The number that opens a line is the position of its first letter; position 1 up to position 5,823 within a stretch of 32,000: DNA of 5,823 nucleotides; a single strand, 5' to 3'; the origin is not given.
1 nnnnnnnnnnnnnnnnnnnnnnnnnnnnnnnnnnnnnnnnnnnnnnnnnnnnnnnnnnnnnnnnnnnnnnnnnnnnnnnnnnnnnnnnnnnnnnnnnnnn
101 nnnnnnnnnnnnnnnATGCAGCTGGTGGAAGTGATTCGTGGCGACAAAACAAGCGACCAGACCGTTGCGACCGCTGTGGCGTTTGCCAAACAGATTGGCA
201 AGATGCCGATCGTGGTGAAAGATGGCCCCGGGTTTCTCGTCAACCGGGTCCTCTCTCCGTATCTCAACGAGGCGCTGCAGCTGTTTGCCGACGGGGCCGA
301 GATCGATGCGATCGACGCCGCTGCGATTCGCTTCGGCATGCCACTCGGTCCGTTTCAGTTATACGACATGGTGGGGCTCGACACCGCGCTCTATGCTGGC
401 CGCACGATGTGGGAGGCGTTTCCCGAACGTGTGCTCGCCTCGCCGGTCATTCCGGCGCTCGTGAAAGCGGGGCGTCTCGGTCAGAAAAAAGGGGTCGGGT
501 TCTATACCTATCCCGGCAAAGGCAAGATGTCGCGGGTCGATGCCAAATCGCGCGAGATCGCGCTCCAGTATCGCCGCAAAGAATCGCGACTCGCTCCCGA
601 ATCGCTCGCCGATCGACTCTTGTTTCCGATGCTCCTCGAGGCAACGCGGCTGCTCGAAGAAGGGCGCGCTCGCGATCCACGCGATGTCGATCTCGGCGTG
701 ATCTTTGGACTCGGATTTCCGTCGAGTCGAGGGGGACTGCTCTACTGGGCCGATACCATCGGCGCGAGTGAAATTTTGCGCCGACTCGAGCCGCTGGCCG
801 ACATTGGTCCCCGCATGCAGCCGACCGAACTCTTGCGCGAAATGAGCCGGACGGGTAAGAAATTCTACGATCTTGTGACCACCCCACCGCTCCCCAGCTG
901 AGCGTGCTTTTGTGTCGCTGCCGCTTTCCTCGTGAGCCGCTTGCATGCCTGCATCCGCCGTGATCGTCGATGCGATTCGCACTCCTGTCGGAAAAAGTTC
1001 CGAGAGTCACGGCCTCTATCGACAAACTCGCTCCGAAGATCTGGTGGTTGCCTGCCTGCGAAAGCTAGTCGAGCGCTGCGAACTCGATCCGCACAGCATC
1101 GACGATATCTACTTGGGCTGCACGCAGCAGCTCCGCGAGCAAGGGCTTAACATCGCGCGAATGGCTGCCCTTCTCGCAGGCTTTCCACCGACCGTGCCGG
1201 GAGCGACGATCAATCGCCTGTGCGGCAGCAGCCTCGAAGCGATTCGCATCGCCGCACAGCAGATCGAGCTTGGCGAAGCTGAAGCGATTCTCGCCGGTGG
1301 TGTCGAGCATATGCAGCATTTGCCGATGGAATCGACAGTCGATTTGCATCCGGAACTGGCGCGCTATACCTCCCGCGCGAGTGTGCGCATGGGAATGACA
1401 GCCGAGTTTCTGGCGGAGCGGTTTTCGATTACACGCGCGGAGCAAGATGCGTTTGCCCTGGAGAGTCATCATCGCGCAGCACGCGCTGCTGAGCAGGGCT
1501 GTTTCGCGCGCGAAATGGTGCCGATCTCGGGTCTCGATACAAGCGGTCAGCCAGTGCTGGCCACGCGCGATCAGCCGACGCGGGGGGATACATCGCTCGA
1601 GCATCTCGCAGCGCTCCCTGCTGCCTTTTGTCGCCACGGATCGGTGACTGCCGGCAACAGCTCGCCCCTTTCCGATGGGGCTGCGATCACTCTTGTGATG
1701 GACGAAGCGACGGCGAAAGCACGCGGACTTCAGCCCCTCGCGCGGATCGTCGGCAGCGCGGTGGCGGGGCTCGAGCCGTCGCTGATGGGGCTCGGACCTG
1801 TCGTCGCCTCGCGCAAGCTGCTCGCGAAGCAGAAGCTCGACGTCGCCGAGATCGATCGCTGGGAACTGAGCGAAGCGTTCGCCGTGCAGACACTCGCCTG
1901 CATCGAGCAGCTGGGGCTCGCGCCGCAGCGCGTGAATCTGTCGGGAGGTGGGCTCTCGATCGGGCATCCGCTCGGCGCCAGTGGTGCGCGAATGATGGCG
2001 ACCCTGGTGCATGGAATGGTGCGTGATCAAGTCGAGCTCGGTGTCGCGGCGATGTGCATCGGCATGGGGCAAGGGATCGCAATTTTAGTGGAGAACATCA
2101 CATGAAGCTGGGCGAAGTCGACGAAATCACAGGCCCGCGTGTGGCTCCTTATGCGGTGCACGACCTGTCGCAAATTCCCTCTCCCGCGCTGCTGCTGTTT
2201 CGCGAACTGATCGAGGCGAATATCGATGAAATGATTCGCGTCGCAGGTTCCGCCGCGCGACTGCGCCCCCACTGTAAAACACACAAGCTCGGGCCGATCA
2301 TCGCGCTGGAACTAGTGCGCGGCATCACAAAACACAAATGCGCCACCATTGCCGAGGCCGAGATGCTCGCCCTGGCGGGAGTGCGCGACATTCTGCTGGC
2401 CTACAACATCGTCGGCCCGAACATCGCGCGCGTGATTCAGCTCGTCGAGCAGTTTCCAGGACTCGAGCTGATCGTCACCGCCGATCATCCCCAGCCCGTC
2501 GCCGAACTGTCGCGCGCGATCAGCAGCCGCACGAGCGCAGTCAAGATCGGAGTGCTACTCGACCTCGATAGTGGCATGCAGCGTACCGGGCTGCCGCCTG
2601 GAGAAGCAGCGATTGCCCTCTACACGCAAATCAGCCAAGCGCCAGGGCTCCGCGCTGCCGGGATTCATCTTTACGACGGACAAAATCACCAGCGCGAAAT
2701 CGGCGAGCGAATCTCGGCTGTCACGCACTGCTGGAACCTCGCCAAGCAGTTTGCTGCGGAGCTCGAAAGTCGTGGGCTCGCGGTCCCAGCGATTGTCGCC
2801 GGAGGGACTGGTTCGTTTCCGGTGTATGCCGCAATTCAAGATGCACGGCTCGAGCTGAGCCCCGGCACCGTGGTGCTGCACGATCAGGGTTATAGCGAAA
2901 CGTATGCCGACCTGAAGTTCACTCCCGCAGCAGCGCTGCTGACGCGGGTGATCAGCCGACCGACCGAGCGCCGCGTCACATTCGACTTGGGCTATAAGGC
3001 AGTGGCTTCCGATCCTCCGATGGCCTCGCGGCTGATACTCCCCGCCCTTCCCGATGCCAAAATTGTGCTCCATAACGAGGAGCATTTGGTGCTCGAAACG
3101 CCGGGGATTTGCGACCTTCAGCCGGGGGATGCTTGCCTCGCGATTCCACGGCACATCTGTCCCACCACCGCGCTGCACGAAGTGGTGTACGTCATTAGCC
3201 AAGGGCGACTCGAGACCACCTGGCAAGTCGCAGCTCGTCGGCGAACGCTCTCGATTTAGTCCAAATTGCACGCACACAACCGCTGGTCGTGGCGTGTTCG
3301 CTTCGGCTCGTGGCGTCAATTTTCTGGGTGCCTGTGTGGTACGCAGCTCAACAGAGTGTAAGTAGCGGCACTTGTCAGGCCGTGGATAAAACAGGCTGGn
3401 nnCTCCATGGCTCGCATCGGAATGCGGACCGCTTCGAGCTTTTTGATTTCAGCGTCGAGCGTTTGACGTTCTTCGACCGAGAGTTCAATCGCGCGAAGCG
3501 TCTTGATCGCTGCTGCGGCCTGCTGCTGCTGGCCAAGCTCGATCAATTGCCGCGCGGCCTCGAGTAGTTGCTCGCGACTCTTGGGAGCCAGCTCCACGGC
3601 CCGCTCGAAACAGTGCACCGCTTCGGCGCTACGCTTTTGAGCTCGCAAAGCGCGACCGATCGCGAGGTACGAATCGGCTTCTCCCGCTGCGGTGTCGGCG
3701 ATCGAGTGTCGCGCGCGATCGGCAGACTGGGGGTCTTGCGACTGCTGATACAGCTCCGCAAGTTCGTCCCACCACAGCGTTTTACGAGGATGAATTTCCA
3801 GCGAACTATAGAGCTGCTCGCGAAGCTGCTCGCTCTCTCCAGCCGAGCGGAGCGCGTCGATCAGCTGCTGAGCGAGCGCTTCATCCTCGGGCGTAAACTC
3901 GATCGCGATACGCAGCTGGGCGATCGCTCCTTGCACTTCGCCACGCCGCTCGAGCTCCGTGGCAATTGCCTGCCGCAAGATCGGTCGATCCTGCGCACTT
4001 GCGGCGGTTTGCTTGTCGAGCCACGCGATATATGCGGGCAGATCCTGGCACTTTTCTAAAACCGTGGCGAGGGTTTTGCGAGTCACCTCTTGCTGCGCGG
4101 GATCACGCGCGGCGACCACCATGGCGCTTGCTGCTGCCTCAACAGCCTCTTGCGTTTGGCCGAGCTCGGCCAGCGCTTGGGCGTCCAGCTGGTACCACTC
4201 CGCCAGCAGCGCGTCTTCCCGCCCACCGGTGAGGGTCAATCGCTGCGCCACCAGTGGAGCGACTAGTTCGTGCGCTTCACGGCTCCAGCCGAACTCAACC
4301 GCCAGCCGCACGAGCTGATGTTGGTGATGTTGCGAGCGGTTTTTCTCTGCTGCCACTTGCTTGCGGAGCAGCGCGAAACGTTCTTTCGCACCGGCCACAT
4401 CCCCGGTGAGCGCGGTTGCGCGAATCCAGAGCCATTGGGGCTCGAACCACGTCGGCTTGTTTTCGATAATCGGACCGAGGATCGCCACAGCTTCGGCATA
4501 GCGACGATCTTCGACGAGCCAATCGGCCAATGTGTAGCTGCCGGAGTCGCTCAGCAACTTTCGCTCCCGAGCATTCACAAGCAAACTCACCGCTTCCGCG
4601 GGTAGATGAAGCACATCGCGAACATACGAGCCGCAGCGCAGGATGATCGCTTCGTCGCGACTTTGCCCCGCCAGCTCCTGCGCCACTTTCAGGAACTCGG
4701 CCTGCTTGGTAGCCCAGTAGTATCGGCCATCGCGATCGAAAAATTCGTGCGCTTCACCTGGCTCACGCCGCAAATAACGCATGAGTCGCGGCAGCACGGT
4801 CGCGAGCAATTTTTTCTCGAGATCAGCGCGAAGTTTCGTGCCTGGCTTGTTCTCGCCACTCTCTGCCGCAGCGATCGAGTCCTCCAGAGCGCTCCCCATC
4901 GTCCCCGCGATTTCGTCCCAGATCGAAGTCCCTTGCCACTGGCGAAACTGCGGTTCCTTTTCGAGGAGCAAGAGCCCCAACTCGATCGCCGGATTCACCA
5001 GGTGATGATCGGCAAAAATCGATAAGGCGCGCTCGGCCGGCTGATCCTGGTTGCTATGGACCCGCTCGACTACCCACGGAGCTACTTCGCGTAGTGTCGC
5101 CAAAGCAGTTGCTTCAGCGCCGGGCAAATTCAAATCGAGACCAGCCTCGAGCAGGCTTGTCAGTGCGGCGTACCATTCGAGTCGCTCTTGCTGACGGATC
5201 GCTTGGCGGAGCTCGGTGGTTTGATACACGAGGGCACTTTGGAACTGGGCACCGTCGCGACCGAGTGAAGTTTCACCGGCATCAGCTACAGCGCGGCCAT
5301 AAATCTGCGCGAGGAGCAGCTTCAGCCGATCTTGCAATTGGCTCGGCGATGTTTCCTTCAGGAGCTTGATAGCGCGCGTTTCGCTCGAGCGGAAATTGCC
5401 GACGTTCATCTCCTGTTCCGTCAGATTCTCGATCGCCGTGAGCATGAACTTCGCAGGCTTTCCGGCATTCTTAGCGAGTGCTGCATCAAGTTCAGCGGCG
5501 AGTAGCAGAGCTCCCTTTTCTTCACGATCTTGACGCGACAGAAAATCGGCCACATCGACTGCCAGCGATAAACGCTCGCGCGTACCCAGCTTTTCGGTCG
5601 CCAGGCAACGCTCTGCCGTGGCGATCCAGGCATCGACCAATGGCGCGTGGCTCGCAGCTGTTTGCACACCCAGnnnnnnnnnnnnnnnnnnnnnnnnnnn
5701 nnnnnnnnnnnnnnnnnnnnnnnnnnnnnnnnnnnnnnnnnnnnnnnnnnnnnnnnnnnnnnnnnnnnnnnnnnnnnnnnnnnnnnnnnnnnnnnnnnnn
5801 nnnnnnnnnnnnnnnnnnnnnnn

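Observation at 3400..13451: ECF sigma factor translationally coupled to a 3,156-aa FecR-VIT-VWA-helical-repeat membrane protein (giant anti-sigma/sensor candidate)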

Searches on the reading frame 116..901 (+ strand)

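Call 37: search_protein_families(library=pfam, proteins=[window:116-901:+], max_evalue=0.001)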
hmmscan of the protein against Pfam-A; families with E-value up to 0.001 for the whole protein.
window:116-901:+ (261 aa): 2 families
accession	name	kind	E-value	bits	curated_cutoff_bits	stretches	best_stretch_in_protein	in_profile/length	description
PF00725.27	3HCDH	-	8.7e-36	122.8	22.1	2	39-132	1-97/97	3-hydroxyacyl-CoA dehydrogenase, C-terminal domain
PF02737.24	3HCDH_N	-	7.3e-10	39.5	22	1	1-36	144-179/180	3-hydroxyacyl-CoA dehydrogenase, NAD binding domain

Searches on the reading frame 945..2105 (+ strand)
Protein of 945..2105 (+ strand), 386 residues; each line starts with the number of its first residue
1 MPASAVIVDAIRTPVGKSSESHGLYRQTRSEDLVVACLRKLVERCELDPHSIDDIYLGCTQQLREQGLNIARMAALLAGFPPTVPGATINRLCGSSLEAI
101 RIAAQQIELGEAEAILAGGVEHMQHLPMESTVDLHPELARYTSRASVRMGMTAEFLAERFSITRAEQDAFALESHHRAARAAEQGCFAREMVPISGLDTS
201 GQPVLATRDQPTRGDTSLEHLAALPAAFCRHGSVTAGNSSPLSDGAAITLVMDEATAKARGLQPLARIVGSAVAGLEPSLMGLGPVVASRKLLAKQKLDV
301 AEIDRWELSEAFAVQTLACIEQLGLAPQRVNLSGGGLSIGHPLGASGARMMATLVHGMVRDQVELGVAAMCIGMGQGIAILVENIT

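Call 37: search_protein_families(library=pfam, proteins=[window:945-2105:+], max_evalue=0.001)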
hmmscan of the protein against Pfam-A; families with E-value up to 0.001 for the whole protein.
window:945-2105:+ (386 aa): 4 families
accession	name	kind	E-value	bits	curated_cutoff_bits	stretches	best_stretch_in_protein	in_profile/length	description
PF00108.29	Thiolase_N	-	7e-68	229.3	26.4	1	6-254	2-259/260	Thiolase, N-terminal domain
PF02803.24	Thiolase_C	-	5.6e-42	142.7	27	1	262-383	1-122/123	Thiolase, C-terminal domain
PF00109.32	ketoacyl-synt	-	9.4e-06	25.8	20.8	1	92-125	173-206/252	Beta-ketoacyl synthase, N-terminal domain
PF22691.2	Thiolase_C_1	-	0.0004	20.6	28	0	287-327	22-62/144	Thiolase C-terminal domain-like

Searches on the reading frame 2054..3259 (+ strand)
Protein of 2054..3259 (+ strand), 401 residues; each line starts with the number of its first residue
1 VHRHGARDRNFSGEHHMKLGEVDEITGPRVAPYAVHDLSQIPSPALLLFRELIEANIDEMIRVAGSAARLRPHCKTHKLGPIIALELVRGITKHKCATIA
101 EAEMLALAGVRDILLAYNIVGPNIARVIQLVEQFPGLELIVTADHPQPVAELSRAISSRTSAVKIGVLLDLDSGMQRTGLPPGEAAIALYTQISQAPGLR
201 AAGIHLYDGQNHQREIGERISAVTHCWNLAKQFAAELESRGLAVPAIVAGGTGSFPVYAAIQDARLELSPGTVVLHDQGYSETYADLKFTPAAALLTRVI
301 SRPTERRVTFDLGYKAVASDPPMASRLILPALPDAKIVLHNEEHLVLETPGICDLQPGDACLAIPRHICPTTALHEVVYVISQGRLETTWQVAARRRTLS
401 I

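Call 37: search_protein_families(library=pfam, proteins=[window:2054-3259:+], max_evalue=0.001)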
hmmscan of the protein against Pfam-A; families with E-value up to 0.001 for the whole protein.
window:2054-3259:+ (401 aa): 2 families
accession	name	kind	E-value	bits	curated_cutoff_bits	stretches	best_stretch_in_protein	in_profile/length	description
PF14031.13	D-ser_dehydrat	-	3.5e-18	66.5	22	1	292-381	1-97/97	Putative serine dehydratase domain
PF01168.26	Ala_racemase_N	-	3.1e-14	53.6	24.1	1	53-258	6-202/220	Alanine racemase, N-terminal domain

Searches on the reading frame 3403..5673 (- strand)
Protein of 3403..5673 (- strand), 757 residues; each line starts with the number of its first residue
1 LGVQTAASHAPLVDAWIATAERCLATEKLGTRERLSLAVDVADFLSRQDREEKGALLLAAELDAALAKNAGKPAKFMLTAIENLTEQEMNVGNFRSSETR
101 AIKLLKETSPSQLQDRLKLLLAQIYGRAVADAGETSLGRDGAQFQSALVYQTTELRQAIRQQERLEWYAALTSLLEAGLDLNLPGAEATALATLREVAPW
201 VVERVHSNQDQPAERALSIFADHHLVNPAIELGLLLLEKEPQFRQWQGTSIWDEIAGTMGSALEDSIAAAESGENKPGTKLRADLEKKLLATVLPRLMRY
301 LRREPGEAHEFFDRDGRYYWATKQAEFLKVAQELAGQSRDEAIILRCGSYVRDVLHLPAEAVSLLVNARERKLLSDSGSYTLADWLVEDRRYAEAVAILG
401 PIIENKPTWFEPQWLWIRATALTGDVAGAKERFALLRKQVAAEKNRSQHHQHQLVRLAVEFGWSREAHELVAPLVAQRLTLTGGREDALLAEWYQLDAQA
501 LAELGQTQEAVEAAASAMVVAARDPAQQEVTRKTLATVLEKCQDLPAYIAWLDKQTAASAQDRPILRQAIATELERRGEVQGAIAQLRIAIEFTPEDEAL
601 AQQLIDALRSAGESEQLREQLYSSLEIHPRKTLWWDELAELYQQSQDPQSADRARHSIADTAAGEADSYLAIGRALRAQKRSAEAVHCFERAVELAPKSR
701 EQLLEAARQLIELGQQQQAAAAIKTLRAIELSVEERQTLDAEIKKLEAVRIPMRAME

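Call 10: search_protein_families(library=pfam, proteins=[window:3403-5673:-], max_evalue=10)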
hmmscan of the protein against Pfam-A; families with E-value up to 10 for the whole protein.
window:3403-5673:- (757 aa): 17 families
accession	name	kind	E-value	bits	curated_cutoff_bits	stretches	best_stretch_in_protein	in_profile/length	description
PF13181.12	TPR_8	-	7e-07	29.4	25.7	1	666-698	1-33/34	Tetratricopeptide repeat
PF07719.23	TPR_2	-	1.9e-06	28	27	1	666-698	1-33/34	Tetratricopeptide repeat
PF00515.34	TPR_1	-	1.9e-06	27.9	27.8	1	666-698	1-33/34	Tetratricopeptide repeat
PF13428.12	TPR_14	-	0.0001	23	23.5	3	667-708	2-43/44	Tetratricopeptide repeat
PF13429.12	TPR_15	-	0.0001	22.3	26.2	2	630-734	108-211/280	Tetratricopeptide repeat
PF23914.1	TPR_CcmH_CycH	-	0.00011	22.6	42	1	666-729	50-113/158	Cytochrome c-type biogenesis protein H TPR domain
PF13424.12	TPR_12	-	0.00055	20.5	30.1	1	649-697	28-76/77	Tetratricopeptide repeat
PF13414.12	TPR_11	-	0.0013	18.8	26.8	2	673-698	1-26/42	TPR repeat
PF12895.13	ANAPC3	-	0.0049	17.5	27.2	1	665-724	22-80/82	Anaphase-promoting complex, cyclosome, subunit 3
PF13374.12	TPR_10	-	0.023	15.2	27.5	1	666-695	2-31/42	Tetratricopeptide repeat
PF13431.12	TPR_17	-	0.052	14.3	24.4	0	688-719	1-32/34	Tetratricopeptide repeat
PF11205.13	DUF2987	-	0.055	13.8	25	1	33-84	90-142/146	Protein of unknown function (DUF2987)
PF13371.12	TPR_9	-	0.076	13.5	35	1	676-724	5-53/73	Tetratricopeptide repeat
PF13174.12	TPR_6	-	0.078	14.1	26.3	1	667-699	1-33/33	Tetratricopeptide repeat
PF25064.1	ARM_TT21_5th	-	0.11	13.2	27.8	0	380-447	5-72/117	TT21 fifth ARM repeats domain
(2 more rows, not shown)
